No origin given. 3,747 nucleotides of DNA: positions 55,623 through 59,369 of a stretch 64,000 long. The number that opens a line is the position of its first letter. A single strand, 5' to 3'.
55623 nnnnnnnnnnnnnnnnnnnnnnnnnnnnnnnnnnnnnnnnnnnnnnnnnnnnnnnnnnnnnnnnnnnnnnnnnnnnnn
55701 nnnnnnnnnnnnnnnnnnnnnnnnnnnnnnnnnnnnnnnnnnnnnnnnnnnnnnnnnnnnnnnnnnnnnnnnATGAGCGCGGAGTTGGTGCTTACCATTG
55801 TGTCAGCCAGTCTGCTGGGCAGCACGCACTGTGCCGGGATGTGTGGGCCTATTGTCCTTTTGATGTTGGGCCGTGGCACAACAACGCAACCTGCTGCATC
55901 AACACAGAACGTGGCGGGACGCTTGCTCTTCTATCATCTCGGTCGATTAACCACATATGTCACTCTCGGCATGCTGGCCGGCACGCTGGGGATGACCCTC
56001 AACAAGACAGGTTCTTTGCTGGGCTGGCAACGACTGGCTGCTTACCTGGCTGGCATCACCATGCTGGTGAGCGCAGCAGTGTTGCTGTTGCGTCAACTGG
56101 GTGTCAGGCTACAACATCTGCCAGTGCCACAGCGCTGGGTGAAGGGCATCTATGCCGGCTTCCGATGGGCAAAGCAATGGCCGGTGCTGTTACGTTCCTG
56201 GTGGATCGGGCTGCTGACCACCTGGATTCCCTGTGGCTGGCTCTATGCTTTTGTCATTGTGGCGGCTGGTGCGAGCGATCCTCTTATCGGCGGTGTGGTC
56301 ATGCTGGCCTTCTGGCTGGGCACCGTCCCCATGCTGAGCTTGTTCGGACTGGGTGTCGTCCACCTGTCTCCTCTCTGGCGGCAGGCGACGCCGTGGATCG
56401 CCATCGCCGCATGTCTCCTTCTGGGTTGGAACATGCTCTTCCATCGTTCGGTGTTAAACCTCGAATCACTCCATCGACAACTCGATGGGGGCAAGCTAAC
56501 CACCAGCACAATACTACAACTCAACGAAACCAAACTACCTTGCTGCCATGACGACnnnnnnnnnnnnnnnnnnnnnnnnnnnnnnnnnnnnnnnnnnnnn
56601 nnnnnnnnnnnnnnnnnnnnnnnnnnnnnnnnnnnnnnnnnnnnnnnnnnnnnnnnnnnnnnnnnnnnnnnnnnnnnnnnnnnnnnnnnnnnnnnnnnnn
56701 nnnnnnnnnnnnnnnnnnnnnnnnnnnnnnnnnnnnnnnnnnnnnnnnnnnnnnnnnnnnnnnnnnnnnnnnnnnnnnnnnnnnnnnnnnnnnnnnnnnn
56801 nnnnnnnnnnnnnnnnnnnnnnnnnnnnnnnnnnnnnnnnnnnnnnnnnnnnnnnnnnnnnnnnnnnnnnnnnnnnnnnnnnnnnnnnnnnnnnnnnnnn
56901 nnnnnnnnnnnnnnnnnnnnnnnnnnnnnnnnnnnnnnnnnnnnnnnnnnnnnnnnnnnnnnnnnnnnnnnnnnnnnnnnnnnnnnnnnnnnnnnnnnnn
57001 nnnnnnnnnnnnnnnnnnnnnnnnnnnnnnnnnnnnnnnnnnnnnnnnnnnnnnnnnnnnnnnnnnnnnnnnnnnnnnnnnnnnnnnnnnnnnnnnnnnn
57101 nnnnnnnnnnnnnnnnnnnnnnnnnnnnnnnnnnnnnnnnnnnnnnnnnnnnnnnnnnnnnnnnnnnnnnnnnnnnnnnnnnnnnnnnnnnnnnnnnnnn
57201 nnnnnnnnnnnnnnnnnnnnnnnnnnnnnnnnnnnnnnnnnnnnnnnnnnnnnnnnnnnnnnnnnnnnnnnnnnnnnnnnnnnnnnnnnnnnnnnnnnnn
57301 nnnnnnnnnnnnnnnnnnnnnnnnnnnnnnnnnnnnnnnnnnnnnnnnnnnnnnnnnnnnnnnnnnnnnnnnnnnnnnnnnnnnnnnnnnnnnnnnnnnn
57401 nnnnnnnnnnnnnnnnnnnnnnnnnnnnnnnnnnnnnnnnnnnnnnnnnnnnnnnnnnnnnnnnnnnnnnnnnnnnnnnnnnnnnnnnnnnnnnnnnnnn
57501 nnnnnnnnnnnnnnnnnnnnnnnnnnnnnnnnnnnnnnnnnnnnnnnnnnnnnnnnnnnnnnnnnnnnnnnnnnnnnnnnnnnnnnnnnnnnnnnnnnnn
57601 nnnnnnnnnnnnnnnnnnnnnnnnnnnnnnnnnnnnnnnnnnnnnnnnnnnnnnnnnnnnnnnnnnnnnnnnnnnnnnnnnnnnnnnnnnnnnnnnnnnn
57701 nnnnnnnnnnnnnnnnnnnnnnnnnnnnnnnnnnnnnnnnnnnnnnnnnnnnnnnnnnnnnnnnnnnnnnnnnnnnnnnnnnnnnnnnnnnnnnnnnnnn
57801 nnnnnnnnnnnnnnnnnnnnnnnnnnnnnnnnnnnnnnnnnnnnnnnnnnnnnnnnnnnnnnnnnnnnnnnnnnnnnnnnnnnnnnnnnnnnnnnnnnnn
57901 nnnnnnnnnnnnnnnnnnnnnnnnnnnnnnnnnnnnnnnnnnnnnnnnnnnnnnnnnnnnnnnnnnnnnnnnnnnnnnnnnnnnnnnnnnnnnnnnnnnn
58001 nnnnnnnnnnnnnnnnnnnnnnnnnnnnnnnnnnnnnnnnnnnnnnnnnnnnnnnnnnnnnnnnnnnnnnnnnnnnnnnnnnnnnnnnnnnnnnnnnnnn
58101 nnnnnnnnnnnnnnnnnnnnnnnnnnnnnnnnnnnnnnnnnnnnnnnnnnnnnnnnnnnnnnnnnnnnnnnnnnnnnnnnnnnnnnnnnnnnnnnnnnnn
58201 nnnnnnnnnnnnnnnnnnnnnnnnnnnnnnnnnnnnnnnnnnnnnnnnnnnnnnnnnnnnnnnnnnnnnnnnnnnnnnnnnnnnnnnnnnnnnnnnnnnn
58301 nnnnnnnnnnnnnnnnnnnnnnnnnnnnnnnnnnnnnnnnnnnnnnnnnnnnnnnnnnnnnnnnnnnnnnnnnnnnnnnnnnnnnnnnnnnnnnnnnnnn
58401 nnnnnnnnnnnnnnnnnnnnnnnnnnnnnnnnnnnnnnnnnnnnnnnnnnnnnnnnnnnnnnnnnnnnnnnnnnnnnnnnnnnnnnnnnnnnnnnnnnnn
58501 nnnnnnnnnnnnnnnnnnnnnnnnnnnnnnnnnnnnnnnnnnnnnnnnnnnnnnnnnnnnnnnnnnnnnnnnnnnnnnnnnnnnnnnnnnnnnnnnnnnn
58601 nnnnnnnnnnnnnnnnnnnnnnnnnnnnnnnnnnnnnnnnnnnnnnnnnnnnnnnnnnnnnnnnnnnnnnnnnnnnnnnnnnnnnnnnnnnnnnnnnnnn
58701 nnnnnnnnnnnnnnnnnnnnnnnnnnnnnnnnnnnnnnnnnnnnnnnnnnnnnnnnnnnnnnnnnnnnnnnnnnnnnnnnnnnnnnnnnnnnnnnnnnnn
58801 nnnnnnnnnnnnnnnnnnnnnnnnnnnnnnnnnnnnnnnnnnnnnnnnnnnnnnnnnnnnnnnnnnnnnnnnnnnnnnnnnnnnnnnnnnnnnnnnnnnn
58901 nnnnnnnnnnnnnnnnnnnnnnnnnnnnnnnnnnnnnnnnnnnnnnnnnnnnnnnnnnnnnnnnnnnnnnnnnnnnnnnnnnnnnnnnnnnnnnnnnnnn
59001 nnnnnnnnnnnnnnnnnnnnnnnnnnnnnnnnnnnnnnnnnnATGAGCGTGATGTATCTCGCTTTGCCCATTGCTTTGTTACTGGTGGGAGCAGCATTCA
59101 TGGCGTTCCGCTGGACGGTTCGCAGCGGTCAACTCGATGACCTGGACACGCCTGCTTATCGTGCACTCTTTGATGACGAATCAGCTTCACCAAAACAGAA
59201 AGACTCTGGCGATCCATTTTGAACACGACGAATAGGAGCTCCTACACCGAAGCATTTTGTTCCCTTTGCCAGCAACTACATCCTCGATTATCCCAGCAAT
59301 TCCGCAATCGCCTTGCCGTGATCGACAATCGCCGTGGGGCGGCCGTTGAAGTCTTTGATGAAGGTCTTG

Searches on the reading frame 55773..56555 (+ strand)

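Call 46: search_protein_families(library=pfam, proteins=[window:55773-56555:+], max_evalue=0.001)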
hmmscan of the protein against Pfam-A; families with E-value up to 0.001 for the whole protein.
window:55773-56555:+ (261 aa): 1 family
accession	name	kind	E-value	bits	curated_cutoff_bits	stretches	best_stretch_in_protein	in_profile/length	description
PF13386.12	DsbD_2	-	5.6e-38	131.3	24.9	1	9-216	2-195/199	Cytochrome C biogenesis protein transmembrane region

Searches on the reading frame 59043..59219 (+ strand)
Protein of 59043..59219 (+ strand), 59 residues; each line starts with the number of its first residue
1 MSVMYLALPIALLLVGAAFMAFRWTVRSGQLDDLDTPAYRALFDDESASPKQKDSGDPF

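Call 46: search_protein_families(library=pfam, proteins=[window:59043-59219:+], max_evalue=0.001)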
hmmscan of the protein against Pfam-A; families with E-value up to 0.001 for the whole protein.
window:59043-59219:+ (59 aa): 1 family
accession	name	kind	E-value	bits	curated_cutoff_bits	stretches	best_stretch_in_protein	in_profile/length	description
PF03597.20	FixS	-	2e-17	63.1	23.1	1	2-45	1-44/44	Cytochrome oxidase maturation protein cbb3-type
